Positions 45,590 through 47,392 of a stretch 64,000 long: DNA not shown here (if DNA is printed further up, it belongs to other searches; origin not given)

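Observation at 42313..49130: Complete archaeal type IV pilus-like locus with pilin-like genes and a FlaJ/TadC platform split into two single-domain genes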

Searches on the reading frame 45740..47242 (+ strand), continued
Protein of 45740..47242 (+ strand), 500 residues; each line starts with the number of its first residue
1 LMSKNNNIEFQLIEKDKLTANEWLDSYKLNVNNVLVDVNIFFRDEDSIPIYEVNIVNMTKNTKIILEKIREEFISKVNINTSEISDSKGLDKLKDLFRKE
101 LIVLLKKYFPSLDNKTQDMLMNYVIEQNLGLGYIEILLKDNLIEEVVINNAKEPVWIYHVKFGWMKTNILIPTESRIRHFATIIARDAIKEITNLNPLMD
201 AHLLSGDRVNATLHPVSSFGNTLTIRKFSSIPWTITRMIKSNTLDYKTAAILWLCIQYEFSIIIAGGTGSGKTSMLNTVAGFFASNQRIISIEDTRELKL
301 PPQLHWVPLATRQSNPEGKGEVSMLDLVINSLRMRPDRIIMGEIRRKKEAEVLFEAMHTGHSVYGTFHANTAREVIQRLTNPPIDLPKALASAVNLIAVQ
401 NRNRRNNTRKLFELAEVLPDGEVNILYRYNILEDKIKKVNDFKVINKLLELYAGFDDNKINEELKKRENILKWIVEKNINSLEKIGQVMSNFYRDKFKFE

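Call 73: search_solved_structures(query=window:45740-47242:+, max_evalue=1e-20, show_alignments=5)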
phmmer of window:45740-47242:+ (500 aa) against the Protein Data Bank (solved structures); distinct sequences matched with E-value up to 1e-20: 8.
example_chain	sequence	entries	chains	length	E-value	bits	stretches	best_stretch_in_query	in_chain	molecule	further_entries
2oap_1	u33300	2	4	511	9.9e-63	215.8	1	91-495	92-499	Type II secretion system protein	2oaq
4ii7_A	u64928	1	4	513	2.7e-56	194.6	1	45-480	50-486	FlaI ATPase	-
4ihq_A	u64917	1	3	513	1.6e-55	192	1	45-480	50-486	FlaI ATPase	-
8rkd_E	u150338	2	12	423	1e-45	159.7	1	92-423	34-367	Pilus assembly ATPase CpaF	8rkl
8rjf_A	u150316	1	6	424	1e-45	159.7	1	92-423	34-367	Pilus assembly ATPase CpaF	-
9e24_A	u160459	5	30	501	1.7e-45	159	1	92-423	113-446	CpaF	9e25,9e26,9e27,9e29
6bge_A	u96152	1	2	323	8.4e-24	87.4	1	140-382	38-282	VirB11-like protein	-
1g6o_A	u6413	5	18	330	8.8e-24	87.4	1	140-382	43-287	CAG-ALPHA | virB11 homolog | Cag-alfa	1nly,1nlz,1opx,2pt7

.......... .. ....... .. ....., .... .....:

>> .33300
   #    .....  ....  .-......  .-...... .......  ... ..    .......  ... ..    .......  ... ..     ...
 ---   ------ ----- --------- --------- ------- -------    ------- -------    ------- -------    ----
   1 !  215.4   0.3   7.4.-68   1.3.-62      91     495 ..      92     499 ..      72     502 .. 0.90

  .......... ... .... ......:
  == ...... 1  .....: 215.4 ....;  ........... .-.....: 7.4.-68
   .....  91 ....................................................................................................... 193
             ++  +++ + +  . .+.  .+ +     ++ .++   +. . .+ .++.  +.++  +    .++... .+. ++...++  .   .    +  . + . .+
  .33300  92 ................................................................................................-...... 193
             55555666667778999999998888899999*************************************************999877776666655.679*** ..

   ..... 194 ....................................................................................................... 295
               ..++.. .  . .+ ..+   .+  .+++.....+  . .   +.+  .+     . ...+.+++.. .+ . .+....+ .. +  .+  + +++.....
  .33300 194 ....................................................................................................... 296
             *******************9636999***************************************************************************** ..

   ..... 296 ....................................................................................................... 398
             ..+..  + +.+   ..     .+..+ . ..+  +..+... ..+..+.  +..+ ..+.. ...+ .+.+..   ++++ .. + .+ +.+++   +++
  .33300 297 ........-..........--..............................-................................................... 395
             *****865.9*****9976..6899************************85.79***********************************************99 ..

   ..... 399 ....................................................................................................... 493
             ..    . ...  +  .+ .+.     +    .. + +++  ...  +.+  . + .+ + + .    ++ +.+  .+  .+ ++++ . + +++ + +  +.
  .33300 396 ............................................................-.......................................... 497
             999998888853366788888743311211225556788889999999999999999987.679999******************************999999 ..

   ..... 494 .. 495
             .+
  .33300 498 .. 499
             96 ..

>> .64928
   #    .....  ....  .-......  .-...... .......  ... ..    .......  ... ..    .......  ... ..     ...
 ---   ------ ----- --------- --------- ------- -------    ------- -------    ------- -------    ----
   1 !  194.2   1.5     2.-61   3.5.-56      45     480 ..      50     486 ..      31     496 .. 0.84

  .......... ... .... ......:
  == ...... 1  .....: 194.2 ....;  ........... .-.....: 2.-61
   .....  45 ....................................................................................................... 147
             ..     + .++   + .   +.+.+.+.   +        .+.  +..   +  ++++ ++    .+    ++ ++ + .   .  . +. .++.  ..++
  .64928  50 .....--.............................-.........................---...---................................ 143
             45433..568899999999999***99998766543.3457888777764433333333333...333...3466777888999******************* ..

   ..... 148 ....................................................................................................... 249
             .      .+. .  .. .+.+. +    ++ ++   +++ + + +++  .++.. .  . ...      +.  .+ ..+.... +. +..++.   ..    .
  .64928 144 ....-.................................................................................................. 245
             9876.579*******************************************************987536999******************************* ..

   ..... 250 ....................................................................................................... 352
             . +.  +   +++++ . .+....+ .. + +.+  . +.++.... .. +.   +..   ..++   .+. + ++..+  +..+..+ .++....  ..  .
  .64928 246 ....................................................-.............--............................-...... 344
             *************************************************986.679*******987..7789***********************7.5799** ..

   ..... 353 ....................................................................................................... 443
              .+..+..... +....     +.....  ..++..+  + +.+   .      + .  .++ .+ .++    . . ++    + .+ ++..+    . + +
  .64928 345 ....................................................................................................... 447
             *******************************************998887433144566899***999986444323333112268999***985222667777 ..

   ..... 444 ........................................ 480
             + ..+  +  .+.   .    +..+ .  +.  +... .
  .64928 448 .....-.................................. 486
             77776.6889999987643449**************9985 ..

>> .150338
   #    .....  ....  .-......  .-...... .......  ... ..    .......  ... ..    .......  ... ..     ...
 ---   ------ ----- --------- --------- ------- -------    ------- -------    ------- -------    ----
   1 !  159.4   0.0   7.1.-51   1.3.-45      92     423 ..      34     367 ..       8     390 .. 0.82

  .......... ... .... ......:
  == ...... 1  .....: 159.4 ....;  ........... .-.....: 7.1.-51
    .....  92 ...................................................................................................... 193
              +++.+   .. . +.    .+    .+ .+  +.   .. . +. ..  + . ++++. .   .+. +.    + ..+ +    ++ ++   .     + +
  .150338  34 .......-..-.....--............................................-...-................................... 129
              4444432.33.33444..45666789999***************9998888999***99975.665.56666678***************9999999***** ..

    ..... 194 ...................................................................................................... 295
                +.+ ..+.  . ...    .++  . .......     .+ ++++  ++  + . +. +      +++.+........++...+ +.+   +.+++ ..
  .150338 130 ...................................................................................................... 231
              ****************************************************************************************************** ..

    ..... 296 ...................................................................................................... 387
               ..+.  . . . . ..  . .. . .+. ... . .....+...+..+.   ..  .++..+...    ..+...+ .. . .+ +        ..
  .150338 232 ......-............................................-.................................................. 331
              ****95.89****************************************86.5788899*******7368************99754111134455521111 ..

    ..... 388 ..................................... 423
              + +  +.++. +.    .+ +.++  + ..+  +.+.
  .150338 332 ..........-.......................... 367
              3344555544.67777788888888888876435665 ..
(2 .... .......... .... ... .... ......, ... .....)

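Call 79: search_protein_families(library=pfam, max_evalue=0.01, proteins=[L057:6748-8925:+, L058:12777-15002:+, L057:4490-6748:+, L057:3888-4487:+, L057:3475-3852:+])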
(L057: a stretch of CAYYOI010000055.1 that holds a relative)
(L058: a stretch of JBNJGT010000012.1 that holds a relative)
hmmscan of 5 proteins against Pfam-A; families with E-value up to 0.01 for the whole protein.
L057:6748-8925:+ (726 aa): 1 family
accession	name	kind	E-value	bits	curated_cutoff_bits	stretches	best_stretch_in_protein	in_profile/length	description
PF04513.17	Baculo_PEP_C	-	0.0047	17.4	38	0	561-636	32-107/140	Baculovirus polyhedron envelope protein, PEP, C terminus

L058:12777-15002:+ (742 aa): 0 families

L057:4490-6748:+ (753 aa): 3 families
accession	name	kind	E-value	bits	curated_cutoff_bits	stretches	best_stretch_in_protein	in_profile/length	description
PF00437.27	T2SSE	-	4.4e-15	55.7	24.9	1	368-597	58-273/370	Type II/IV secretion system protein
PF01580.24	FtsK_SpoIIIE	-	0.0035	17.3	24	1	451-477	38-64/221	FtsK/SpoIIIE family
PF20720.3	nSTAND3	-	0.0092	16.1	27.2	0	451-490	16-56/155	Novel STAND NTPase 3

L057:3888-4487:+ (200 aa): 3 families
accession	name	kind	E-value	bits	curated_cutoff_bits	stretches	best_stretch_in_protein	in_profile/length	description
PF13483.12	Lactamase_B_3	-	2.5e-35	122.3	24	1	13-174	2-160/160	Beta-lactamase superfamily domain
PF12706.13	Lactamase_B_2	-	7.9e-21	75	27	2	80-175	91-200/200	Beta-lactamase superfamily domain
PF00753.33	Lactamase_B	-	0.0018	18.7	22.7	0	43-56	45-58/196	Metallo-beta-lactamase superfamily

L057:3475-3852:+ (126 aa): 1 family
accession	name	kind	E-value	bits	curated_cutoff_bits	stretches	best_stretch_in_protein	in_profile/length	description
PF00571.33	CBS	-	6.4e-29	100.5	24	2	69-123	1-56/57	CBS domain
